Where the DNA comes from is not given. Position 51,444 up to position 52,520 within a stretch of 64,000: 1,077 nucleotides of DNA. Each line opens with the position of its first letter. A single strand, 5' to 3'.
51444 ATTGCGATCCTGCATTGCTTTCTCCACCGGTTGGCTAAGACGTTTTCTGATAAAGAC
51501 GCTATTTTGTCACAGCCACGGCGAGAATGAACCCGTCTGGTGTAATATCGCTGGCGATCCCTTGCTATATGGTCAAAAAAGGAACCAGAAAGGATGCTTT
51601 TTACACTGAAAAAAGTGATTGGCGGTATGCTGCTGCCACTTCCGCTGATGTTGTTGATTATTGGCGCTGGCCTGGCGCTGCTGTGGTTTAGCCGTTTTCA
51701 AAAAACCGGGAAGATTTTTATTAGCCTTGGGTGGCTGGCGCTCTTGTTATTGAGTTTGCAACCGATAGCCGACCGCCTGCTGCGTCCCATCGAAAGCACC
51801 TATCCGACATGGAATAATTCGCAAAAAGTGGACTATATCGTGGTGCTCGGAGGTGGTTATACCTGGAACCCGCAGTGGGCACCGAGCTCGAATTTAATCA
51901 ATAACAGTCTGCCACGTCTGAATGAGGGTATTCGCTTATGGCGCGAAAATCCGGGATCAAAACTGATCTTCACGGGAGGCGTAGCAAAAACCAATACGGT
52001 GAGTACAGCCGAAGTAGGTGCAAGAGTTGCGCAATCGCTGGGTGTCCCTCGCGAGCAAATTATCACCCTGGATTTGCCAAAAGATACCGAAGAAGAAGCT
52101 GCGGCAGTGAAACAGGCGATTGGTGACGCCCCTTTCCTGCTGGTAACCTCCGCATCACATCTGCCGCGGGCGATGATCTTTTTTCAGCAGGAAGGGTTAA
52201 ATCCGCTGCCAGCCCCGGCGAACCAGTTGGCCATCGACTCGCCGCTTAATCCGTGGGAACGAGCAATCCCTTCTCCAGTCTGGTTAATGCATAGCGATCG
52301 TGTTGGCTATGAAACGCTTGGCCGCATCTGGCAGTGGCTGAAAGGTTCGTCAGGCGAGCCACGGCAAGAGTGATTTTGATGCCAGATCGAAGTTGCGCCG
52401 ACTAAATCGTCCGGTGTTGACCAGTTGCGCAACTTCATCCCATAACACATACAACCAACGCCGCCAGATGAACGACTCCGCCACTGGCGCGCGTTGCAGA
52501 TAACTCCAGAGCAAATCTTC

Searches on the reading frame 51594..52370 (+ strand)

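Call 80: search_protein_families(library=ncbifam, proteins=[window:51594-52370:+])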
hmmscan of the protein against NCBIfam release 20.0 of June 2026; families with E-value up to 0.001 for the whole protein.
window:51594-52370:+ (259 aa): 1 family
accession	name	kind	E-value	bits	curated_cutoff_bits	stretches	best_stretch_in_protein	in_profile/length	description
NF007794.0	PRK10494.1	equivalog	7.3e-154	510.7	205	1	1-259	1-259/259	envelope biogenesis factor ElyC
